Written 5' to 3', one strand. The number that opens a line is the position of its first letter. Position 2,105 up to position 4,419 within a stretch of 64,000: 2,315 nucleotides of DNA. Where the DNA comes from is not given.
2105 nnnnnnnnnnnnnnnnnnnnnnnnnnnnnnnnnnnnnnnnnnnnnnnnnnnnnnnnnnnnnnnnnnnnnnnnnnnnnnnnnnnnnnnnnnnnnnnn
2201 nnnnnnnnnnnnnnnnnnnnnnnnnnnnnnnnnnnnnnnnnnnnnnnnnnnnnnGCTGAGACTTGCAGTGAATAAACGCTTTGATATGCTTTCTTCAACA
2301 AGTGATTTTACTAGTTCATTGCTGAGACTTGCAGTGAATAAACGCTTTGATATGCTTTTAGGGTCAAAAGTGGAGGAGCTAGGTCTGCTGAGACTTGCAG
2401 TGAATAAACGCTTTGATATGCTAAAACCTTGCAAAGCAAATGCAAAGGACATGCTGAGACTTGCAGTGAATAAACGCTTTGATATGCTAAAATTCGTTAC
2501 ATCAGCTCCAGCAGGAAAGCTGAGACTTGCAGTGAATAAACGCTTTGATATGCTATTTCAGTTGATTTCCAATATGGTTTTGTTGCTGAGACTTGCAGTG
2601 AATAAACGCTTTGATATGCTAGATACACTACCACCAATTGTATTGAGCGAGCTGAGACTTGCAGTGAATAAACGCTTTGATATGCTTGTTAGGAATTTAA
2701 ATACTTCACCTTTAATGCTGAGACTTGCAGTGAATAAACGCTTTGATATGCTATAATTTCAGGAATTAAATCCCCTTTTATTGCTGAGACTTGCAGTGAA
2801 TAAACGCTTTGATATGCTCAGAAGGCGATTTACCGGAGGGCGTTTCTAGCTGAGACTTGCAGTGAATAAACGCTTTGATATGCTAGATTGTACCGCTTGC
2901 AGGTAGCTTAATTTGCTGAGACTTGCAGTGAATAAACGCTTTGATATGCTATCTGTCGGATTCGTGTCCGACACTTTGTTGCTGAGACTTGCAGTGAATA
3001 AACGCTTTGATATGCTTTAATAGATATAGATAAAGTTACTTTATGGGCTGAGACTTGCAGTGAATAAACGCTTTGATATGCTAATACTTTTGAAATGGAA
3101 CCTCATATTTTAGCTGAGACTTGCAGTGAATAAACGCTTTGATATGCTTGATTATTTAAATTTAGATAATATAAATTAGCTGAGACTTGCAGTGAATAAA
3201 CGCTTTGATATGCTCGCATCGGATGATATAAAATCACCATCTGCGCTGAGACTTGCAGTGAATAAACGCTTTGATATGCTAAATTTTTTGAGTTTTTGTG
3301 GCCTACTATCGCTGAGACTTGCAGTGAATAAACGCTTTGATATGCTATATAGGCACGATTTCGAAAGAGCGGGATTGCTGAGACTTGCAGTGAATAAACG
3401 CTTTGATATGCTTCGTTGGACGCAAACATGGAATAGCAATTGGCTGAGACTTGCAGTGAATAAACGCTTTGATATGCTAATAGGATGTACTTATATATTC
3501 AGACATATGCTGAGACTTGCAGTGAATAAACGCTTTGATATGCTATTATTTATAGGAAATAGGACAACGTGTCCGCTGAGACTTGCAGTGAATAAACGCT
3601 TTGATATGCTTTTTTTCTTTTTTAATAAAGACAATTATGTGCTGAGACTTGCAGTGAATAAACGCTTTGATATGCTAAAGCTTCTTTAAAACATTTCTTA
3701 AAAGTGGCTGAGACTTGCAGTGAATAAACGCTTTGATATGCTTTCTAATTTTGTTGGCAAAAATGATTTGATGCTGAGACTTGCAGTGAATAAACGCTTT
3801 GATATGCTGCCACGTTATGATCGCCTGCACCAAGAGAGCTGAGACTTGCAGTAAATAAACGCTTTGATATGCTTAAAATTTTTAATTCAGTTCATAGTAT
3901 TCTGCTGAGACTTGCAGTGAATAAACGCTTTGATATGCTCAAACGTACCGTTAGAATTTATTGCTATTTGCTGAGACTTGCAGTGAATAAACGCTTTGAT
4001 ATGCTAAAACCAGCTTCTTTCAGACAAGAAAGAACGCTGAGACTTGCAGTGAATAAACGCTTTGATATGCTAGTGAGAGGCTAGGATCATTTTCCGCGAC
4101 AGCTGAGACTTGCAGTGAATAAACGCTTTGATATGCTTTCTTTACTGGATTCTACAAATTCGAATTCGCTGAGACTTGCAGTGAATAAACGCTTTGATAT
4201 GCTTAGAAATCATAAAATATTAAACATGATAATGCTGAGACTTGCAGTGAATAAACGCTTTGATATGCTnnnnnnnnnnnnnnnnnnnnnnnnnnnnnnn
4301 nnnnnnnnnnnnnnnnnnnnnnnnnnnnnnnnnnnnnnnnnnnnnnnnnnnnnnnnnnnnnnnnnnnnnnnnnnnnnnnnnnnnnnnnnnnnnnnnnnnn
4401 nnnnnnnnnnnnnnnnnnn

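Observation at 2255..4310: Each CRISPR repeat carries a -35/extended -10 promoter pointing antisense to the cas operon, with a dedicated terminator at the cas2 end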

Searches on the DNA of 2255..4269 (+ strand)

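Call 51: search_dna_similar(query=window:2255-4269:+, collection=phages, mode=distant, max_evalue=0.05, max_rows=15)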
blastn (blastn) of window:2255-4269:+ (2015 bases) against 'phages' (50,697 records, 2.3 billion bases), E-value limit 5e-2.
Records with a match: 1; places in all: 1; records where one place covers at least 80% of the query: 0.
Best place of each record, by identity: 90-95% 1.
By first word of the organism name: uncultured 1.
By host as written in the record: - 1.
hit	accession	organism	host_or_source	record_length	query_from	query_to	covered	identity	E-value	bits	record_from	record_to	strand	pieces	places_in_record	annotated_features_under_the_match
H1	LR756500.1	uncultured phage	metagenomic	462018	899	930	2%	93.9%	1e-2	48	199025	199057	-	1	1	record has no annotation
